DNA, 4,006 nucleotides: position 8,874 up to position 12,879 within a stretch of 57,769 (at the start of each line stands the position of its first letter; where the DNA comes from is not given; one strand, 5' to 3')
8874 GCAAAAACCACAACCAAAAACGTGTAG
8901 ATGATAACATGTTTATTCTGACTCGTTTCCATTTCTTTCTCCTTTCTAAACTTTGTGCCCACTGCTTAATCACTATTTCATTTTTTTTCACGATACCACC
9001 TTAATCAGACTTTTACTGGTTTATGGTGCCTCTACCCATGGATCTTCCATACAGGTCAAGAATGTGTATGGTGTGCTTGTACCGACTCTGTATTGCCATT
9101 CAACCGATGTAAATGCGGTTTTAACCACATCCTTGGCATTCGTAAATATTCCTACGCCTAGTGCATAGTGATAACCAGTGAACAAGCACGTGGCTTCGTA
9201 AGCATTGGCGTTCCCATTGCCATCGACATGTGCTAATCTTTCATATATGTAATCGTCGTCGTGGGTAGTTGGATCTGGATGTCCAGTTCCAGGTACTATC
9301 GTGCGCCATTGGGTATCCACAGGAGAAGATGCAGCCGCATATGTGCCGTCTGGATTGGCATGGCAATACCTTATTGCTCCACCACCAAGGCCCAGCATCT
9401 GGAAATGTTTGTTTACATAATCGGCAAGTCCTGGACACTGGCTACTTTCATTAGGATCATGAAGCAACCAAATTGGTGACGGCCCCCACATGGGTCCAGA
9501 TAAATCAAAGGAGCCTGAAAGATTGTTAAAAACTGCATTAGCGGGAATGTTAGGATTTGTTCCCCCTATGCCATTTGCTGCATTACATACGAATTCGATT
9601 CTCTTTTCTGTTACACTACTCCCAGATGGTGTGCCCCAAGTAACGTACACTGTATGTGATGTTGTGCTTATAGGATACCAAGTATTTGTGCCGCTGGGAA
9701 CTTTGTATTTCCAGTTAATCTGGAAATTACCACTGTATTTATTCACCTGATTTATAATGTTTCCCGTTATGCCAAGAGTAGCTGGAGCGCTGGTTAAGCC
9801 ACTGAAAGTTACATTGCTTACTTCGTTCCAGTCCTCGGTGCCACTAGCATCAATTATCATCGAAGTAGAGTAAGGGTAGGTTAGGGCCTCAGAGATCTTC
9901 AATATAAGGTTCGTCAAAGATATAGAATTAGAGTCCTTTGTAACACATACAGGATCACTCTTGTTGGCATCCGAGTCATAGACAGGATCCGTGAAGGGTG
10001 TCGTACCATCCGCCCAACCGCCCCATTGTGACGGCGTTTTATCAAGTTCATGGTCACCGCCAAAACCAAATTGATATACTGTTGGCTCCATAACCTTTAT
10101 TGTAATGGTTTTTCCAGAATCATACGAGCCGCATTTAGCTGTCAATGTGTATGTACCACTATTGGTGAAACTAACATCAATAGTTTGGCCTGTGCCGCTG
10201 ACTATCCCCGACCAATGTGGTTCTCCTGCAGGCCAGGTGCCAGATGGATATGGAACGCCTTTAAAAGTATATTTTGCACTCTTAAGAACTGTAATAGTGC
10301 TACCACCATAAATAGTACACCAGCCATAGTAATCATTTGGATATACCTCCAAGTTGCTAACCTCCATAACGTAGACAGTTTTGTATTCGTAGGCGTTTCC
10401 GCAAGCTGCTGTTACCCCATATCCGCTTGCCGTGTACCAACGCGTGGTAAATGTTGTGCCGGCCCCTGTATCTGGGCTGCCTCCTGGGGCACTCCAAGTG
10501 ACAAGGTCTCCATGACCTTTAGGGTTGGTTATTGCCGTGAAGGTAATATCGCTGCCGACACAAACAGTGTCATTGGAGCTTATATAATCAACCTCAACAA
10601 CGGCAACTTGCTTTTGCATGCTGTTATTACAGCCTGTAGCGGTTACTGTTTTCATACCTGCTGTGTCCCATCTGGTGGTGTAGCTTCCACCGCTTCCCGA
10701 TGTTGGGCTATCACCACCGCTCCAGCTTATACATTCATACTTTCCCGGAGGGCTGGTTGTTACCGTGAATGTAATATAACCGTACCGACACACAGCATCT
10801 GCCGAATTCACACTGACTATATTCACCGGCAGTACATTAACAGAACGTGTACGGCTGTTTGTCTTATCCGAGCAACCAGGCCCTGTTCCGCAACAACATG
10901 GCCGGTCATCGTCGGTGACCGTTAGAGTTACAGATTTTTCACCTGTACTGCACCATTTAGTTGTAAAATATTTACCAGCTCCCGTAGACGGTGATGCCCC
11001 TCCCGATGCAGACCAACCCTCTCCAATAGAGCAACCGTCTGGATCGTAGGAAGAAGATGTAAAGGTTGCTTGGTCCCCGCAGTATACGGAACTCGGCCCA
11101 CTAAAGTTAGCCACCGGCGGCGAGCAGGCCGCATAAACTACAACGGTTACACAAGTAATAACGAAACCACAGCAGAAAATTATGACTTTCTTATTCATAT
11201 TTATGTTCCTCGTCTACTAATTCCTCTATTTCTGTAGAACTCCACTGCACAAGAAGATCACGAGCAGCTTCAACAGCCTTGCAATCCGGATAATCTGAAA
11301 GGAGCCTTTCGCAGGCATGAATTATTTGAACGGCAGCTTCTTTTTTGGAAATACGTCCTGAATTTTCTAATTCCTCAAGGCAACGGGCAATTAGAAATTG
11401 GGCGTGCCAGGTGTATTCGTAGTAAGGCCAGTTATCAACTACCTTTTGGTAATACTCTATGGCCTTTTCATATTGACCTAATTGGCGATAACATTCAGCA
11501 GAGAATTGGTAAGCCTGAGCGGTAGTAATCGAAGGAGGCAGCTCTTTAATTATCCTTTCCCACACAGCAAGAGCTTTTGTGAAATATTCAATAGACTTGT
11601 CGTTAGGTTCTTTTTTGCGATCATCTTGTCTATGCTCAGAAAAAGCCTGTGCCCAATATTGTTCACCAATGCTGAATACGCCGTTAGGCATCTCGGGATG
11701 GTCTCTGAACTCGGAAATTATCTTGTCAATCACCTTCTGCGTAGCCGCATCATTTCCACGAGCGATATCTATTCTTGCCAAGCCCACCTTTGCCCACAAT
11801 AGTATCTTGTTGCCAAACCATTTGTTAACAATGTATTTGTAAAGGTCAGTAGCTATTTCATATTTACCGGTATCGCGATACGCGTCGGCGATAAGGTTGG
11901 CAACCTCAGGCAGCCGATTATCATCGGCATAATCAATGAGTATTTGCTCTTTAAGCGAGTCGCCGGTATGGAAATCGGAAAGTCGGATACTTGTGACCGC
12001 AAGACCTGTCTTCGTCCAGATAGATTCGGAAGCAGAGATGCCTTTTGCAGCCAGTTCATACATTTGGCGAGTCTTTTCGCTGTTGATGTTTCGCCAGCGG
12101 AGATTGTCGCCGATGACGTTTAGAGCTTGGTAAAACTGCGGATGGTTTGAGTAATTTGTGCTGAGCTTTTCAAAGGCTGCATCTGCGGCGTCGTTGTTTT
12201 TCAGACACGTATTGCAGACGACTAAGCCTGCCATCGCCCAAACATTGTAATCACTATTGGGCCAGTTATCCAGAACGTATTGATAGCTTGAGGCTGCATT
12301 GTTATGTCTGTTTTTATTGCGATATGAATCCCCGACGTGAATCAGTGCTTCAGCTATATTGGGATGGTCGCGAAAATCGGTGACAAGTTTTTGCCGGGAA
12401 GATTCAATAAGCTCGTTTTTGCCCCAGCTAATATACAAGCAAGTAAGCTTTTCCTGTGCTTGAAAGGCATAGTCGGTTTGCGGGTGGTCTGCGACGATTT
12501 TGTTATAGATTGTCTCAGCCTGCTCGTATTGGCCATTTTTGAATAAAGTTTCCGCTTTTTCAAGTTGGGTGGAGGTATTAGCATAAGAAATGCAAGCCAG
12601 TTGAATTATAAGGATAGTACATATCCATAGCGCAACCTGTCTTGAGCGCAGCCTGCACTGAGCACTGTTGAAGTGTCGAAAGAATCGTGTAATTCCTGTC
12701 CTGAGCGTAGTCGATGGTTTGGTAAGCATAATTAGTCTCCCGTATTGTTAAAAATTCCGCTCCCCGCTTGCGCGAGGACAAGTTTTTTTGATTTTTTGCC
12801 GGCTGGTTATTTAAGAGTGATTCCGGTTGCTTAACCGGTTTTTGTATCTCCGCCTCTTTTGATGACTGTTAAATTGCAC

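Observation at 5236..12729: Tight five-gene envelope operon made almost entirely of uncharacterised secreted or anchored proteins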

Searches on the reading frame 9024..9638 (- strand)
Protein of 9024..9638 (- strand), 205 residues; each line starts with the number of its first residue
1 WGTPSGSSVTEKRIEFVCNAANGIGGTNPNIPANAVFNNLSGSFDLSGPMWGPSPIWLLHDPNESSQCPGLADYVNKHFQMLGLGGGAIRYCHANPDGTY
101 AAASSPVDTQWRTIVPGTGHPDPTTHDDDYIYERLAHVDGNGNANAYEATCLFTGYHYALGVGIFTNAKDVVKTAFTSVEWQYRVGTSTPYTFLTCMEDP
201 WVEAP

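Call 33: search_protein_families(library=pfam, proteins=[window:9024-9638:-], max_evalue=10)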
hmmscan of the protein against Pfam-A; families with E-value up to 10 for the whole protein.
seq(205 aa): 0 families

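Call 62: search_solved_structures(query=A6, max_evalue=10, show_alignments=2)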
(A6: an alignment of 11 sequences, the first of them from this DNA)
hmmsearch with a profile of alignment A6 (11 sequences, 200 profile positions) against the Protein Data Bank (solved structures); distinct sequences matched with E-value up to 10: 2.
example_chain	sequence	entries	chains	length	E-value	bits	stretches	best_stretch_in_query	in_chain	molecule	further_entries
3lw8_E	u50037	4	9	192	1.1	12.7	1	7-57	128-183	IpgB2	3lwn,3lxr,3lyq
9kqp_H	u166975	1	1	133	1.3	12.4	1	21-66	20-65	Photosystem I reaction centre subunit VI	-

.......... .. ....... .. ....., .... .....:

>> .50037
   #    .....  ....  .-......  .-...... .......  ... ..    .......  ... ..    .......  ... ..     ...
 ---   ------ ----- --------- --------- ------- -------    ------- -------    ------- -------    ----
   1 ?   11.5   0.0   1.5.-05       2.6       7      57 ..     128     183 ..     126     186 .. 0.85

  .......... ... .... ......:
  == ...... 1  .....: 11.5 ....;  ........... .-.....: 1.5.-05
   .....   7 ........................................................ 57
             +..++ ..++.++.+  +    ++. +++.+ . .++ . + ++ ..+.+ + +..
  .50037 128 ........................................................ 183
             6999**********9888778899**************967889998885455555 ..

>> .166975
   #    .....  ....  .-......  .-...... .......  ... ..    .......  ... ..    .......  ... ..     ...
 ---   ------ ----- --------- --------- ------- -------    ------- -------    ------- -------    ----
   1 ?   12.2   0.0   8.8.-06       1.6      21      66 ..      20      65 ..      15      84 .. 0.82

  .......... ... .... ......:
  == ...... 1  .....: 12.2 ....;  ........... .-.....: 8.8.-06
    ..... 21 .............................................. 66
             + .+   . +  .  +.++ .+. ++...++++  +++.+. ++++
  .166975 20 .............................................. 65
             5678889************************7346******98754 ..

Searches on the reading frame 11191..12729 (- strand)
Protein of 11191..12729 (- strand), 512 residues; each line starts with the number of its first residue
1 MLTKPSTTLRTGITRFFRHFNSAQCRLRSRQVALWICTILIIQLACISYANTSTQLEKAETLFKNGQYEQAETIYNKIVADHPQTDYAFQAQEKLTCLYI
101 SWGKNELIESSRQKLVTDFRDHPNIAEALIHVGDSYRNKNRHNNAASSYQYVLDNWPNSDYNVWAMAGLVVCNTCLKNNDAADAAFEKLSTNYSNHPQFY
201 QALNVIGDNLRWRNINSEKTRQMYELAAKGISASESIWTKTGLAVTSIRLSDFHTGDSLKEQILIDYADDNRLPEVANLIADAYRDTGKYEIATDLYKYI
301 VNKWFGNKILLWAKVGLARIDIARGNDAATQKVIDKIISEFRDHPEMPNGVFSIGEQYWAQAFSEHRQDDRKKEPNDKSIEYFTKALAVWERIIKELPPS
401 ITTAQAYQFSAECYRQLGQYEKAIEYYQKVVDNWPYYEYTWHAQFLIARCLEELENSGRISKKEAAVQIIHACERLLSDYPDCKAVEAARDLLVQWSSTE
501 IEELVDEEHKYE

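Call 3: search_protein_families(library=pfam, proteins=[window:11191-12729:-], max_evalue=0.1)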
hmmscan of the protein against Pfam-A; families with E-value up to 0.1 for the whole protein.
window:11191-12729:- (512 aa): 29 families (the best 25 are shown)
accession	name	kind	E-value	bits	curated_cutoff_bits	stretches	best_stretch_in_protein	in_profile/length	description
PF13174.12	TPR_6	-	2.2e-23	81.7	26.3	3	411-435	7-31/33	Tetratricopeptide repeat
PF13424.12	TPR_12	-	4.8e-19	68.8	30.1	2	376-432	19-73/77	Tetratricopeptide repeat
PF14559.12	TPR_19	-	1.7e-15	57.5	25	1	51-93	24-66/68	Tetratricopeptide repeat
PF13428.12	TPR_14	-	2.1e-14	53.1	23.5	2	405-443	2-40/44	Tetratricopeptide repeat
PF13181.12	TPR_8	-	7.3e-14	51.1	25.7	1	404-431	1-28/34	Tetratricopeptide repeat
PF07719.23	TPR_2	-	9.8e-14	50.7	27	1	404-431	1-28/34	Tetratricopeptide repeat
PF13432.12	TPR_16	-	2.3e-13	50.7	32.7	1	386-437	16-64/65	Tetratricopeptide repeat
PF00515.34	TPR_1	-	4.7e-13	48.8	27.8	1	410-434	7-31/34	Tetratricopeptide repeat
PF13176.12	TPR_7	-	7.7e-10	38.5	27.9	1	407-430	2-25/36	Tetratricopeptide repeat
PF13525.12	YfiO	-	2.1e-08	34.6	25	1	402-494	97-185/203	Outer membrane lipoprotein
PF12895.13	ANAPC3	-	1.6e-05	25.5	27.2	1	384-455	6-70/82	Anaphase-promoting complex, cyclosome, subunit 3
PF13374.12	TPR_10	-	0.0001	22.7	27.5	0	414-431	12-29/42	Tetratricopeptide repeat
PF24575.1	TPR_Slam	-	0.00015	22.6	35.2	0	56-86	51-81/104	Surface lipoprotein assembly modifier, N-terminal TPR repeats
PF13414.12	TPR_11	-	0.00015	21.8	26.8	1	414-431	4-21/42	TPR repeat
PF13512.12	TPR_18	-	0.0003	21.4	21.9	1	53-125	11-83/145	Tetratricopeptide repeat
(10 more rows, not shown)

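Call 4: search_protein_families(library=ncbifam, proteins=[window:11191-12729:-], max_evalue=0.1)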
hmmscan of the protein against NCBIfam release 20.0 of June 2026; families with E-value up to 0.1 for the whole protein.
window:11191-12729:- (512 aa): 20 families
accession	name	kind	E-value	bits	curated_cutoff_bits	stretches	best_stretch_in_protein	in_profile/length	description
TIGR02795.1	tol_pal_ybgF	equivalog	1.4e-24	86.9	90.1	3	53-162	3-112/119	tol-pal system protein YbgF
TIGR03302.1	OM_YfiO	subfamily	3.2e-19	69.4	81.4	2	53-178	34-167/239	outer membrane protein assembly factor BamD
TIGR02917.1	PEP_TPR_lipo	equivalog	1.3e-10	39.8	312.2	2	182-346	106-262/899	XrtA/PEP-CTERM system TPR-repeat protein PrsT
NF052312.1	T9SS_PorW_SprE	equivalog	3.1e-10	39.4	250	2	287-459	117-271/716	type IX secretion system periplasmic lipoprotein PorW/SprE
TIGR03939.1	PGA_TPR_OMP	equivalog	1e-08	33.9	366.65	2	126-206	86-163/800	poly-beta-1,6 N-acetyl-D-glucosamine export porin PgaA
NF008068.0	PRK10803.1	equivalog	2.4e-08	34.2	383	1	51-161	141-252/263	cell division protein CpoB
NF040561.1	PrimPol_Msp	equivalog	2.2e-07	29.8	200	2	385-468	9-90/515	CRISPR-associated primase-polymerase type A1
NF053607.1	CHU_0125_OmpA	equivalog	2.6e-06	26.3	620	0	120-198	47-122/639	CHU_0125 family OmpA-like outer membrane integrity protein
NF052230.1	T9SS_PorE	exception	2e-05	23.1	600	1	39-178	5-140/648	PorE family type IX secretion system protein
NF008119.0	PRK10866.1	equivalog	2.3e-05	24.2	363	1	421-492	141-217/243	outer membrane protein assembly factor BamD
NF033920.0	C39_PA2778_fam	equivalog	9.2e-05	22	150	0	136-210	166-234/255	PA2778 family cysteine peptidase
NF053852.1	vesicle_Bd0635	exception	0.00011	21.9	250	0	360-444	126-215/223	CpoB-like predatory vesicle lipoprotein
NF040959.1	MamA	equivalog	0.00062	19.3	200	0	381-432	119-167/204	magnetosome protein MamA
TIGR00756.2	PPR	repeat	0.00097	19.1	20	0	413-431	9-27/35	pentatricopeptide repeat protein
NF040586.1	FxSxx_TPR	equivalog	0.0044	15.5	300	0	379-433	404-457/830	FxSxx-COOH system tetratricopeptide repeat protein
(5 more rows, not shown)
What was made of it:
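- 11191..12729 (-): ORF1: exported TPR protein (512 aa). It is the constant first gene of the triad and overlaps ORF2's start by 8 nt. TPR Pfam hits and YbgF/BamD-like NCBIfam hits just below cut-off (calls 3, 4).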
